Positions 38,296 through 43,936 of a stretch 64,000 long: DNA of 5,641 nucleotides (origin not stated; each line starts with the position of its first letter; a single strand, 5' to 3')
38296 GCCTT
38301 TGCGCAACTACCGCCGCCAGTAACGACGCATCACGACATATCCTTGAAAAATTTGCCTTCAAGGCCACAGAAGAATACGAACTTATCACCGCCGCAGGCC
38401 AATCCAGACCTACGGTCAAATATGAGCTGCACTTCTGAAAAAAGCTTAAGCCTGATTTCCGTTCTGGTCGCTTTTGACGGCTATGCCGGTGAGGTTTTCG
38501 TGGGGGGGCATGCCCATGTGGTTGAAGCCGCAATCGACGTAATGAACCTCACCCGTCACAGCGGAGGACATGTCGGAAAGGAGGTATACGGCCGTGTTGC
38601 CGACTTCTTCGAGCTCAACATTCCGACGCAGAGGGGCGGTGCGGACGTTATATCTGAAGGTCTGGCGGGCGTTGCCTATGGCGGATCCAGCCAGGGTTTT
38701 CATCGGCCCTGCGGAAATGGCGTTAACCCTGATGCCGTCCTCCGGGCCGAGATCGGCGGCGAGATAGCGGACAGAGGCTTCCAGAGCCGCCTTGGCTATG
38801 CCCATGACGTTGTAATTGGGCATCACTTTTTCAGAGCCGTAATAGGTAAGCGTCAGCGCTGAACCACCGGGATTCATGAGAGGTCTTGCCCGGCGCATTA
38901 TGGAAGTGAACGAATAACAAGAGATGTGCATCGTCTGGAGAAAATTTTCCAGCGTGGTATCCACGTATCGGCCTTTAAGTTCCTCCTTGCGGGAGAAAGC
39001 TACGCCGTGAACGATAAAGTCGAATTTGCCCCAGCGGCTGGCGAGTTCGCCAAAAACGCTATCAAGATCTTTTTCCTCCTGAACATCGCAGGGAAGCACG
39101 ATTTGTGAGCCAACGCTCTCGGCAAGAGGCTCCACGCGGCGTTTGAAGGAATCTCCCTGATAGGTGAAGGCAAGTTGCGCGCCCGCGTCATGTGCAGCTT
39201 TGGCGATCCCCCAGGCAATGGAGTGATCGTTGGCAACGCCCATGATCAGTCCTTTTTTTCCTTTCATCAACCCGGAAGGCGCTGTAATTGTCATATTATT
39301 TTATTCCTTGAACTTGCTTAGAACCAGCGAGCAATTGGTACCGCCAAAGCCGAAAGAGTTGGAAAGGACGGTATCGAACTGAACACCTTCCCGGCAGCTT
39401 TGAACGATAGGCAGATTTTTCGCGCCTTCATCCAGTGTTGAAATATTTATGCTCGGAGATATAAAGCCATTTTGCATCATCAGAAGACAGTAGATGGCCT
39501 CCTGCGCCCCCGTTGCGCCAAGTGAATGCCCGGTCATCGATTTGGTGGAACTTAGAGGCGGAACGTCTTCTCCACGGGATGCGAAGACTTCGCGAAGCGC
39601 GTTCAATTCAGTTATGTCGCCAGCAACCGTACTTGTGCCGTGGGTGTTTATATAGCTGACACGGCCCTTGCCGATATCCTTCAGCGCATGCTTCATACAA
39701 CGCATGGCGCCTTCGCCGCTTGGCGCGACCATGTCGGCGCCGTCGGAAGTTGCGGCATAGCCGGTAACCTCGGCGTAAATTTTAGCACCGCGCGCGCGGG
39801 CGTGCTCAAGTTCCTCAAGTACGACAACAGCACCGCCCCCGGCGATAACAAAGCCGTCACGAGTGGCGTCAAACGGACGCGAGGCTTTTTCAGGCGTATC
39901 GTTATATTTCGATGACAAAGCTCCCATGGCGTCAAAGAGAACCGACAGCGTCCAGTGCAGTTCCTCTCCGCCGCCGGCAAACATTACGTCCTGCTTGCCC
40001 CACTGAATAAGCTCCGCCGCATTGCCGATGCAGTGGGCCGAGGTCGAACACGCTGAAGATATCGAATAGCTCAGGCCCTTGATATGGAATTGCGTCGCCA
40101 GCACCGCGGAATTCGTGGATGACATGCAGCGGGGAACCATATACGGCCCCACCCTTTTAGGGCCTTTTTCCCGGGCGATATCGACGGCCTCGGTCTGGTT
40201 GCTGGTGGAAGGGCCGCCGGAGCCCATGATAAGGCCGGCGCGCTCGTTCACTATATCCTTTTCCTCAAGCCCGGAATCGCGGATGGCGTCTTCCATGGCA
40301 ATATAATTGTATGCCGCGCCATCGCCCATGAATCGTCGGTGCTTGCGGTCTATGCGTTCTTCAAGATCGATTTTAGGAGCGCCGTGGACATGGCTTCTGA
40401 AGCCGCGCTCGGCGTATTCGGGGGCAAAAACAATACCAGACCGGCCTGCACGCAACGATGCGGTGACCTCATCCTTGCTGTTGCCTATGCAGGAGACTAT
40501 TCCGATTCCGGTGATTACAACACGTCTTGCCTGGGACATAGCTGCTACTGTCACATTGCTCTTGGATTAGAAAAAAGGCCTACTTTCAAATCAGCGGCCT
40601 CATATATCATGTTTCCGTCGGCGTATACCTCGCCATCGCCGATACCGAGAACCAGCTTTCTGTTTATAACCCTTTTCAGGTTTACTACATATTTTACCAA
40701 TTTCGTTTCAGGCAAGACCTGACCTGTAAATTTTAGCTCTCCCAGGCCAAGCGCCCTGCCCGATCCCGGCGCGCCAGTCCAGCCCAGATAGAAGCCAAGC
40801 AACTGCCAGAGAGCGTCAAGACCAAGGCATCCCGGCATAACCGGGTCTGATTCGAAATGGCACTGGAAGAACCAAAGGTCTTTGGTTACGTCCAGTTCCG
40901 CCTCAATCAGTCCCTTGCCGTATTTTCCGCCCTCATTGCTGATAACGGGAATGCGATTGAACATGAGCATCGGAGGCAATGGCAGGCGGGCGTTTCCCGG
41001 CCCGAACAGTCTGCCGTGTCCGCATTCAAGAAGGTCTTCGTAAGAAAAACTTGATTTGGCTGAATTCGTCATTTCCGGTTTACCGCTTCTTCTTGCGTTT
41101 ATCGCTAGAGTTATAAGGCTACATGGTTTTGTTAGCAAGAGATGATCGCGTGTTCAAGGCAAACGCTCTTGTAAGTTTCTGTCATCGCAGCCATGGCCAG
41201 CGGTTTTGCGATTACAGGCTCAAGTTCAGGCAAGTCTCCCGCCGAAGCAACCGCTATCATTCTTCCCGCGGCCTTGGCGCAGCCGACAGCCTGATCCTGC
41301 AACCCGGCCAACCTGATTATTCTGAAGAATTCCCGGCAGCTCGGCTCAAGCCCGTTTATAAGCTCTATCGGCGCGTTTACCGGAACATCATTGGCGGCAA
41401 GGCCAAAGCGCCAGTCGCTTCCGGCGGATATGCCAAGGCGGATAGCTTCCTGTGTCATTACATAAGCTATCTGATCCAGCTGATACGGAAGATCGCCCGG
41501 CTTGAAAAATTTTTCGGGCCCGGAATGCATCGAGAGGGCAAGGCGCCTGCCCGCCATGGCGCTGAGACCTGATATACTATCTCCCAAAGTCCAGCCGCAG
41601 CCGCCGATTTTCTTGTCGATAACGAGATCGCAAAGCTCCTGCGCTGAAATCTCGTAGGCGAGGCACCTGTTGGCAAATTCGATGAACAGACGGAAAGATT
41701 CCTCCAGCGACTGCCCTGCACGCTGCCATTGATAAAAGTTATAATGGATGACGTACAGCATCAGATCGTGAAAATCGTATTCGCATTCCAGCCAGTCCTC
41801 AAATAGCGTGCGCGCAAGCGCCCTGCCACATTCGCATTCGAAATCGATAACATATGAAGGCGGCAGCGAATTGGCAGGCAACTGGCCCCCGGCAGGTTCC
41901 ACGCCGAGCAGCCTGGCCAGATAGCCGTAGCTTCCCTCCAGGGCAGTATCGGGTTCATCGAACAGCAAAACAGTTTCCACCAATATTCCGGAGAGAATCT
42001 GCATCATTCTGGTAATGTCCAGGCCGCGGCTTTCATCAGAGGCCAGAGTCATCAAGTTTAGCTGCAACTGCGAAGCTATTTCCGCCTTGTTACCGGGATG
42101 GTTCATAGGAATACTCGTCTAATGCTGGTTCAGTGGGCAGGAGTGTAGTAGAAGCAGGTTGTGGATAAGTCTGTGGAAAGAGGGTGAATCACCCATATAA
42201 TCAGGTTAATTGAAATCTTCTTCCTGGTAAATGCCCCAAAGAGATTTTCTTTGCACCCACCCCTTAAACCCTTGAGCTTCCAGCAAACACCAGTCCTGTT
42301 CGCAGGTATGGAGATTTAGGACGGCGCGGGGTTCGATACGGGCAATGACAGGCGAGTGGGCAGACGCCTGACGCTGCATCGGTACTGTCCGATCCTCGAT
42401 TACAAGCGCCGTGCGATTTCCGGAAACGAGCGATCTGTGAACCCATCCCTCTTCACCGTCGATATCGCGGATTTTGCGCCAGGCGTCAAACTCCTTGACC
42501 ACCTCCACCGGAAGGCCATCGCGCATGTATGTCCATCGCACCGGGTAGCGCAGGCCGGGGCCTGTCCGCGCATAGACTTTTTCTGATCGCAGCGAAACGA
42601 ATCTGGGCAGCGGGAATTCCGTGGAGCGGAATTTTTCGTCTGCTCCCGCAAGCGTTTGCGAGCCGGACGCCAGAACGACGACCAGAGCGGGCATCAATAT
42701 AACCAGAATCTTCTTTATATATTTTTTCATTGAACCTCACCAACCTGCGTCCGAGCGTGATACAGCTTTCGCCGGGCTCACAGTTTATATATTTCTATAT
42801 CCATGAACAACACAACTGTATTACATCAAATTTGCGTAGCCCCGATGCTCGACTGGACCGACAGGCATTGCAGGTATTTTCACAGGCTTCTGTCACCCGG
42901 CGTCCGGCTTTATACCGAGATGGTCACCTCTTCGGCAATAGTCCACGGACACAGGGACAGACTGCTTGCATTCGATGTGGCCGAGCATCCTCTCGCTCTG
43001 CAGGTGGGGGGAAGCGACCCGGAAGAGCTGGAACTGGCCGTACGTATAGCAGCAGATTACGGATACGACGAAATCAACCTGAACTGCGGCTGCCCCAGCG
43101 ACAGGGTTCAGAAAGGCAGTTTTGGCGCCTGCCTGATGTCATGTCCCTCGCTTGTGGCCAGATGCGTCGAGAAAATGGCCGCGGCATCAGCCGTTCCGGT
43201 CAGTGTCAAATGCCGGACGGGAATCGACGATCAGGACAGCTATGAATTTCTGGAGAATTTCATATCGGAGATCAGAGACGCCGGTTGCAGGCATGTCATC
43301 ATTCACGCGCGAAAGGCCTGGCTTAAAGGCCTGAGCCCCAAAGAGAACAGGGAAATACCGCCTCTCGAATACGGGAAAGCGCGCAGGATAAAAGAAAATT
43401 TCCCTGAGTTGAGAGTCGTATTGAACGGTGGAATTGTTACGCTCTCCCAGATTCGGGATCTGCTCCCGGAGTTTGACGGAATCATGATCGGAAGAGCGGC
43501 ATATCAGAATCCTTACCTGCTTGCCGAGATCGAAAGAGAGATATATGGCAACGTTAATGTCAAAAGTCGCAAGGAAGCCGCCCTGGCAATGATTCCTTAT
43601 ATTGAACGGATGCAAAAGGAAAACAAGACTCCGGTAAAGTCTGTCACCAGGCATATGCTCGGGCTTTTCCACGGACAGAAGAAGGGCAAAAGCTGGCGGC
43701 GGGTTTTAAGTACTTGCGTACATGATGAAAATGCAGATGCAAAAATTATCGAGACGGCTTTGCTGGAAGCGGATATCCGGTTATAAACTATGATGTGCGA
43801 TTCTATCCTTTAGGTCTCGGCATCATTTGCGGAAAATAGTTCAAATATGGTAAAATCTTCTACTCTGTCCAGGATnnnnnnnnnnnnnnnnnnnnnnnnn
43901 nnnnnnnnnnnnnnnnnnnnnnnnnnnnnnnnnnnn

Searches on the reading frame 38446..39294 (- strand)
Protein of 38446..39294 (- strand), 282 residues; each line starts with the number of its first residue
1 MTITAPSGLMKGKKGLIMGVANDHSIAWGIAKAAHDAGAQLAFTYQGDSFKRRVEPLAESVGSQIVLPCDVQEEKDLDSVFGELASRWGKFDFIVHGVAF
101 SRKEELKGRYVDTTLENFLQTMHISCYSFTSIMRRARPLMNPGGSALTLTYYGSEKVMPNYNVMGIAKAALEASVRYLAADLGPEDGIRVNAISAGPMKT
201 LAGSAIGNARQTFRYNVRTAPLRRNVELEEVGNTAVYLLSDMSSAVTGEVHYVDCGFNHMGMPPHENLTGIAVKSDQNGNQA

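Call 72: search_protein_families(library=pfam, proteins=[window:38446-39294:-], max_evalue=0.00001)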
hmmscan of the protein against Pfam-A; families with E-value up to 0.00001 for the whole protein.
window:38446-39294:- (282 aa): 3 families
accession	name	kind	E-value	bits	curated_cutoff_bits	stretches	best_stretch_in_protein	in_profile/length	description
PF13561.12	adh_short_C2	-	1.3e-89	300.2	27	1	19-258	1-236/236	Enoyl-(Acyl carrier protein) reductase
PF00106.31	adh_short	-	5.5e-15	55.8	26.6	1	25-203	11-187/195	short chain dehydrogenase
PF23441.1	SDR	-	1.7e-06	28.1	27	1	60-208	59-205/258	SDR-like rossmann domain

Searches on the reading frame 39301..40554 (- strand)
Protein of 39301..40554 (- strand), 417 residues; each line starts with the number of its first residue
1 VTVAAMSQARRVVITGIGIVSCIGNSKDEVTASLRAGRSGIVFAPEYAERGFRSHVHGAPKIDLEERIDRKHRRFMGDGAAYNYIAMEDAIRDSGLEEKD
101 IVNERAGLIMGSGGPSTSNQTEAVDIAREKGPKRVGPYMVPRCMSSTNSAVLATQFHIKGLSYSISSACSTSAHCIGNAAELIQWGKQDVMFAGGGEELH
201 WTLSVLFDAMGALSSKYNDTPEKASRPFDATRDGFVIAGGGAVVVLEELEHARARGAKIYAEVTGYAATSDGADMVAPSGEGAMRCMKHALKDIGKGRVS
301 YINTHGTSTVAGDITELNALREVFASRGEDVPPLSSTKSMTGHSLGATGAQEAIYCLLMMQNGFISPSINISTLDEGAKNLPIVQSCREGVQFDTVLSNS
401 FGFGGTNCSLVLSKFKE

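Call 72: search_protein_families(library=pfam, proteins=[window:39301-40554:-], max_evalue=0.00001)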
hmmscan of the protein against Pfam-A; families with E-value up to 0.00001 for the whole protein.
window:39301-40554:- (417 aa): 2 families
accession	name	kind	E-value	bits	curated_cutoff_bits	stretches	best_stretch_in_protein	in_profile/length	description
PF00109.32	ketoacyl-synt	-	3.5e-44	151.7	20.8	1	10-252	2-252/252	Beta-ketoacyl synthase, N-terminal domain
PF02801.28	Ketoacyl-synt_C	-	4.1e-32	111.1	20.8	1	260-371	1-118/119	Beta-ketoacyl synthase, C-terminal domain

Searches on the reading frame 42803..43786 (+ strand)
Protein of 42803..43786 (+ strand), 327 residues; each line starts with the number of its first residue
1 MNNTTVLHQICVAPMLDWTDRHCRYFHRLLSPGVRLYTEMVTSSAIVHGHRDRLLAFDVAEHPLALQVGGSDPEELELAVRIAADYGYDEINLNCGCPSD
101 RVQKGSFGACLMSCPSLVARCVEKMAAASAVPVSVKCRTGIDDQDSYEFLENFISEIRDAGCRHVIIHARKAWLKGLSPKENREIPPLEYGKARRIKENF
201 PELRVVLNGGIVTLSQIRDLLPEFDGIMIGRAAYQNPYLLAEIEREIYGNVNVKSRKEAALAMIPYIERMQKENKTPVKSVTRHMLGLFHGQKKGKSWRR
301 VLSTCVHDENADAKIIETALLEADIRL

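Call 72: search_protein_families(library=pfam, proteins=[window:42803-43786:+], max_evalue=0.00001)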
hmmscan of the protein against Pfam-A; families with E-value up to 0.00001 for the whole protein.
window:42803-43786:+ (327 aa): 1 family
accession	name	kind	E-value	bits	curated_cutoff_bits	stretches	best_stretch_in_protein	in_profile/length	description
PF01207.24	Dus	-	1.3e-81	274.6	20.4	1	12-318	2-305/311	Dihydrouridine synthase (Dus)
